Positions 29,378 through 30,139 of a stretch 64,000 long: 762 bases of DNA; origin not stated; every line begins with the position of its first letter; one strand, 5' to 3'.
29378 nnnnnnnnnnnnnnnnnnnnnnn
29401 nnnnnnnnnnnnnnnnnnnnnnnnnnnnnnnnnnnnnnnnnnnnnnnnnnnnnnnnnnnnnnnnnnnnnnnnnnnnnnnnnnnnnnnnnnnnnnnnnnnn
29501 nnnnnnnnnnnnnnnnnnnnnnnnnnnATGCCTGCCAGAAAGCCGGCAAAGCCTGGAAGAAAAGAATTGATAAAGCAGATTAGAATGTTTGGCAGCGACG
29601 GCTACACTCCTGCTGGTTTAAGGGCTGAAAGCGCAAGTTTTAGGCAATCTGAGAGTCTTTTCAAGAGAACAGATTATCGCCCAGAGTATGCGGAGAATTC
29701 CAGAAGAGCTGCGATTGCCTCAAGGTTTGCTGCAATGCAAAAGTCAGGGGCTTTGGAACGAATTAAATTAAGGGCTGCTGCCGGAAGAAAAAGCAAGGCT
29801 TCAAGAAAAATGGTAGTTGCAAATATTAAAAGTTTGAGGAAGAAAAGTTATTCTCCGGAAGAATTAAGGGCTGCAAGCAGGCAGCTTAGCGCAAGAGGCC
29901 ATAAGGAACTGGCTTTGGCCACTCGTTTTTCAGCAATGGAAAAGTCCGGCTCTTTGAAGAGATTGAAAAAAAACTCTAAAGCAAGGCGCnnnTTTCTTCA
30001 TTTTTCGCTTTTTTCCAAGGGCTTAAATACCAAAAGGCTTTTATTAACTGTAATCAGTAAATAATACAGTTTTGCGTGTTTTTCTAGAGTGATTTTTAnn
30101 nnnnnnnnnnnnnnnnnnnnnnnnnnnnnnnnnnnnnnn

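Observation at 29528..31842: Family of small basic paralogs starting MPA(R/K)K with a repeated R[FY]A[AS]M[QEL]K motif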

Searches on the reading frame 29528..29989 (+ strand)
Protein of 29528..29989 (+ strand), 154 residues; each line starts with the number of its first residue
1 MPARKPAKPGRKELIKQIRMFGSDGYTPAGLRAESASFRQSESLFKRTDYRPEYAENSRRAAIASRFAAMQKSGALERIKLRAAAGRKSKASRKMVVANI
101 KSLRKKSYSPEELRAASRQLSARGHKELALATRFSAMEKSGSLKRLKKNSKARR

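Call 3: search_protein_families(library=pfam, proteins=[window:29528-29989:+], max_evalue=1)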
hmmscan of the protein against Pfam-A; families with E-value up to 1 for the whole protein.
window:29528-29989:+ (154 aa): 1 family
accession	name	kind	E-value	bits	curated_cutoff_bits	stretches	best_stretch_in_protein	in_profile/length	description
PF01608.23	I_LWEQ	-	0.011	16.2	27.5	1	92-152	21-80/151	I/LWEQ domain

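Call 4: search_protein_families(library=ncbifam, proteins=[window:29528-29989:+], max_evalue=1)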
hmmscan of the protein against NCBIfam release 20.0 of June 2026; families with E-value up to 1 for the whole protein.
window:29528-29989:+ (154 aa): 3 families
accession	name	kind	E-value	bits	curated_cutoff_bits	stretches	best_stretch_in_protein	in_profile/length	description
NF033578.1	transpos_IS5_1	equivalog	0.0007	18.8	275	1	47-104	358-417/419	IS5 family transposase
NF010298.0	PRK13738.1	subfamily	0.074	12.6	249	0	59-106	35-82/210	conjugal transfer pilus assembly protein TraW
TIGR02743.1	TraW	equivalog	0.23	11.1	174.75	0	55-104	32-81/202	type-F conjugative transfer system protein TraW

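Call 6: find_homologous_proteins(query=window:29528-29989:+, max_evalue=0.01)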
Query window:29528-29989:+ (154 aa): 2 proteins with E <= 0.01 among 333 candidates.
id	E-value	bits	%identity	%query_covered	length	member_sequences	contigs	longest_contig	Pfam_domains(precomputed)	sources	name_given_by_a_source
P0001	1.5e-84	299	100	100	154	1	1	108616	-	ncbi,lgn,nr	ncbi:MAG: hypothetical protein Q7R70_03270 [Candidatus Diapherotrites archaeon]|nr:hypothetical prot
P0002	3.7e-74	265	90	100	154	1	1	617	-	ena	-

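Call 12: find_encoding_contigs(protein=P0002, flank=5000)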
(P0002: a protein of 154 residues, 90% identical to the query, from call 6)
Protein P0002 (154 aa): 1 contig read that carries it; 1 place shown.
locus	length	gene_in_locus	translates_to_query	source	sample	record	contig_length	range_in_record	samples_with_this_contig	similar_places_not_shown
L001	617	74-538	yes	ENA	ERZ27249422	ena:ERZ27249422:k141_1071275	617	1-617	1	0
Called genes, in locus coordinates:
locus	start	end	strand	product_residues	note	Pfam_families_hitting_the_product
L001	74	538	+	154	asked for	-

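Call 23: find_encoding_contigs(protein=window:29528-29989:+, flank=10000, max_places=3)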
Protein window:29528-29989:+ (154 aa): 1 contig read that carries it; 1 place shown.
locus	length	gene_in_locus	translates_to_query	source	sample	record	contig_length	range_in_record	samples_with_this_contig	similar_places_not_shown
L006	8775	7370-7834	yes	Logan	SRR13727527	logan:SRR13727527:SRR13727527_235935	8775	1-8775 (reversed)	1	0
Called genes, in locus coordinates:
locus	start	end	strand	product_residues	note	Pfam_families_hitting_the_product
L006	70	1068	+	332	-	PF00288:GHMP_kinases_N, PF08544:GHMP_kinases_C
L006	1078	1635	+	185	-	PF02441:Flavoprotein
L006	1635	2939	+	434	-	PF20695:UbiD_N, PF01977:UbiD, PF20696:UbiD_C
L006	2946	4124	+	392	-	PF04412:AcnX, PF28403:AcnX_2nd, PF28406:AcnX_3rd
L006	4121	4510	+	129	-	PF01989:AcnX_swivel_put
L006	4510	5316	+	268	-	PF00696:AA_kinase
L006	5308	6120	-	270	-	-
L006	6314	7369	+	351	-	PF01070:FMN_dh, PF01645:Glu_synthase (weak)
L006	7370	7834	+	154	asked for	-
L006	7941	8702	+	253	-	PF01978:TrmB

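Call 29: search_protein_representatives(protein=window:29528-29989:+)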
Query: 154 residues. Proteins with E-value up to 0.001 (for the whole library): 4; up to 1e-10: 2; up to 1e-30: 1. The best 4 are listed.
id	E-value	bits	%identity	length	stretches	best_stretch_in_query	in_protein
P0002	1.2e-74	265.2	90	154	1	1-154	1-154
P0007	5.0e-11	59.5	35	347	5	86-120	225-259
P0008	6.9e-10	55.8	59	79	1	87-150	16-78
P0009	4.4e-04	37.1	25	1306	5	16-87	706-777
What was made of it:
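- Closest known: P0007, a CpxP/Spy/ZraP-like helical repeat protein. Same: It shares a 'L-R-x-x-G/S-x-[ST]-P-[EQ]-E-[IL]-R-A-A' helix-cap segment with A unit 2 (call 29).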

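Call 31: find_encoding_contigs(protein=P0008, flank=10000)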
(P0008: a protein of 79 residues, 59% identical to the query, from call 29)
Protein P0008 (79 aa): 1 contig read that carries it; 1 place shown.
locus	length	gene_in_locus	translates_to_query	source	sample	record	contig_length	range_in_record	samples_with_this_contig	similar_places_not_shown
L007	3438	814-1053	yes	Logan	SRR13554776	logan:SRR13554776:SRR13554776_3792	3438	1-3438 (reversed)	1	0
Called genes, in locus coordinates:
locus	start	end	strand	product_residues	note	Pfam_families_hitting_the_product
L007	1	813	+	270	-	?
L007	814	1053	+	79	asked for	-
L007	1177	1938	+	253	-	PF01978:TrmB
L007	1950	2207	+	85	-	-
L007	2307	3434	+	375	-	PF00749:tRNA-synt_1c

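Call 48: predict_structure(alignment_id=A5)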
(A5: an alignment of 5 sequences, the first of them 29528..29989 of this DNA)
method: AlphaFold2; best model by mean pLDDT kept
length: 154 residues; sequences in the alignment: 5
mean_pLDDT: 68.7   pTM: 0.41
mean pLDDT of the five models: 68.7, 67.3, 62.9, 62.6, 61.2
residues with pLDDT >= 90: 16; 70-90: 59; 50-70: 56; < 50: 23
segments of 3 or more residues with pLDDT < 50: 22-26, 32-34, 36-38, 40-42
pLDDT, mean of each block of 10 residues (from residue 1): 54 56 49 47 48 56 70 73 65 76 84 92 88 89 85 68
secondary structure, 60 per line:
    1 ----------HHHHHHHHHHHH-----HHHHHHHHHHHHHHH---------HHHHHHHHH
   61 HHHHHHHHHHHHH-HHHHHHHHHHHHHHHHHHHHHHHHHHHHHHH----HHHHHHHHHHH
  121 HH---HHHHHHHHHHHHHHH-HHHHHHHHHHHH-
elements in order: H11-22 H28-42 H52-73 H75-105 H110-122 H126-140 H142-153
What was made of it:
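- Structure: helical model with unit 2 at pLDDT 84-92 (call 48).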

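Call 50: fold_search(model_id=the predicted structure, library=pdb)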
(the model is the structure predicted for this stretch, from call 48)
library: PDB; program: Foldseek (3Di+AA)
matches with E <= 10: 10; with E <= 0.001: 0
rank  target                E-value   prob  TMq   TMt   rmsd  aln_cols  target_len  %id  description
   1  8fbj                  2.4e+00  0.08  0.19  0.12  11.0       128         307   17  Improving the secretion of designed protein assemblies through negative design of cryptic transmembrane domains (released 2023-03-22)
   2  9go6_M                4.9e+00  0.06  0.25  0.14  19.8       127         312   13  Salmonella hook-filament junction complex (released 2025-04-09)
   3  9hny_DI               4.9e+00  0.05  0.21  0.11  11.3       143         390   15  Mitoribosomal small subunit in complex with Mettl15 and Mettl17 (released 2025-03-26)
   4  2yfa_A                5.3e+00  0.06  0.27  0.19  14.5       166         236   14  X-ray structure of McpS ligand binding domain in complex with malate (released 2012-04-18)
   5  6ihx_B                5.3e+00  0.02  0.17  0.18  25.2       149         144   14  Crystal Structure Analysis of bovine Hemoglobin modified by SNP (released 2018-12-12)
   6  9go6_U                6.3e+00  0.06  0.25  0.13  20.4       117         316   14  Salmonella hook-filament junction complex (released 2025-04-09)
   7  6w6e_A                6.7e+00  0.04  0.20  0.06  13.6       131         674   16  The Mycobacterium tuberculosis ClpB disaggregase hexamer structure with a locally refined ClpB middle domain and a Dna (released 2021-05-26)
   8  8pr0_A                7.6e+00  0.02  0.20  0.07  13.0       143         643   15  Cytoplasmic dynein-A heavy chain bound to dynactin-p150glued and IC-LC tower (released 2024-03-27)
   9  5oql_E                8.1e+00  0.03  0.21  0.11  17.9       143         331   17  Cryo-EM structure of the 90S pre-ribosome from Chaetomium thermophilum (released 2017-10-11)
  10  9u4r_BA               8.1e+00  0.03  0.19  0.11  25.2       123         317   12  Structure of the intial complex in filament assembly at 3.23 angstroms resolution, conformation 2. (released 2026-03-25)
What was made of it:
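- On Known archaeal chromatin or ribosomal proteins with solved structures: Foldseek found none at E <= 0.001 (call 50).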

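Call 61: find_related_loci(query=A7, collection=genome_contigs, flank=4000)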
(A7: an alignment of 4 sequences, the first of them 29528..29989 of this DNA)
Query A7 (154 aa) in genome_contigs; peptide patterns used: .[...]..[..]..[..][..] (x = any residue, [..] = any of these).
88 stretches matched a pattern, but none encodes a relative of the query by tblastn (E <= 1e-3).
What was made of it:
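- Nothing related was found among 1.84 billion representative proteins beyond two clusters (call 29), nor in GTDB genomes (call 61).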

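Call 62: find_related_loci(query=A7, collection=viral_contigs, flank=4000)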
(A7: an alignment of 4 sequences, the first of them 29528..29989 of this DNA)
Query A7 (154 aa) in viral_contigs; peptide patterns used: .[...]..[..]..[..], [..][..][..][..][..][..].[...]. (x = any residue, [..] = any of these).
57 stretches matched a pattern, but none encodes a relative of the query by tblastn (E <= 1e-3).

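Call 66: search_protein_families(library=phrogs, proteins=[window:29528-29989:+, P0008, L007:1950-2204:+], max_evalue=0.1)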
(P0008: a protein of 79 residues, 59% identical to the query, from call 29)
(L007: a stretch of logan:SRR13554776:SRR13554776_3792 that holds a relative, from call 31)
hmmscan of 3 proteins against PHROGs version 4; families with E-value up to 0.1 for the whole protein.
window:29528-29989:+ (154 aa): 1 family
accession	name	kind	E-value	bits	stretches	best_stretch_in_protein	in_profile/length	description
phrog_6510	-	unknown function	0.054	14.3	0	107-136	24-53/60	-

P0008 (79 aa): 0 families

L007:1950-2204:+ (85 aa): 0 families

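Call 67: search_protein_families(library=pfam, proteins=[P0008, L007:1950-2204:+, P0007], max_evalue=0.1)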
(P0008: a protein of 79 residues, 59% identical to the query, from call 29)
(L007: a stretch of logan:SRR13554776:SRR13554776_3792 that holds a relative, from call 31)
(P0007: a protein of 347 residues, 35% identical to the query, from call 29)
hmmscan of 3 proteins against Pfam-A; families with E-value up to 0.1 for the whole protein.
P0008 (79 aa): 0 families

L007:1950-2204:+ (85 aa): 0 families

P0007 (347 aa): 63 families (the best 25 are shown)
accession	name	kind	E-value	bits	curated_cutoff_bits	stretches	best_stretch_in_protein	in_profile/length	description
PF14829.11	GPAT_N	-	5.4e-12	45.9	25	0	231-259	9-37/76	Glycerol-3-phosphate acyltransferase N-terminal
PF02627.25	CMD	-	9.6e-12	45.2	23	0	291-314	42-65/84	Carboxymuconolactone decarboxylase family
PF04614.17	Pex19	-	2.1e-10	41.2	22.2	0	117-150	200-233/249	Pex19 protein family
PF25296.1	Decapeptide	-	6.3e-10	39.2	45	0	58-87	41-70/74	Decapeptide repeat region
PF22448.1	RepB_primase_C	-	9.6e-10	38.6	26.1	0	72-90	12-30/54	RepB DNA-primase C-terminal helical domain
PF16469.10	NPA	-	9.2e-09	36.5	27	0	115-149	15-45/123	Nematode polyprotein allergen ABA-1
PF13801.11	Metal_resist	-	1e-08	35.8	29.2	1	32-92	13-76/125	Heavy-metal resistance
PF01765.24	RRF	-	2.1e-08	34.6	29.7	0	57-87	84-112/164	Ribosome recycling factor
PF02563.21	Poly_export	-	5.5e-08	33.3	28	0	240-262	43-65/77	Polysaccharide biosynthesis/export protein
PF13798.11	PCYCGC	-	8e-08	32.8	25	0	123-150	115-142/153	Protein of unknown function with PCYCGC motif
PF04536.20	TPM_phosphatase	-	8.2e-08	32.7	22.1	0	282-321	7-44/125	TPM domain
PF04566.18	RNA_pol_Rpb2_4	-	1.2e-07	32.2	28.7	0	230-257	12-39/62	RNA polymerase Rpb2, domain 4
PF03449.20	GreA_GreB_N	-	1.7e-07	31.8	24.5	0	56-79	15-38/71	Transcription elongation factor, N-terminal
PF19131.5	DUF5814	-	1.8e-07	31.4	25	0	232-258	74-100/148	Family of unknown function (DUF5814)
PF02912.23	Phe_tRNA-synt_N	-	2.7e-07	30.9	22.3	0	280-301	27-48/69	Aminoacyl tRNA synthetase class II, N-terminal domain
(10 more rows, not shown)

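Call 74: search_protein_families(library=padloc, proteins=[window:29528-29989:+, P0008, L007:1950-2204:+], max_evalue=0.1)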
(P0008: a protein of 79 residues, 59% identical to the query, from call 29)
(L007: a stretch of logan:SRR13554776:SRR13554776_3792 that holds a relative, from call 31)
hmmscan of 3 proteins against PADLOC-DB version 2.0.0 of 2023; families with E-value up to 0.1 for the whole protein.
window:29528-29989:+ (154 aa): 0 families

P0008 (79 aa): 0 families

L007:1950-2204:+ (85 aa): 0 families
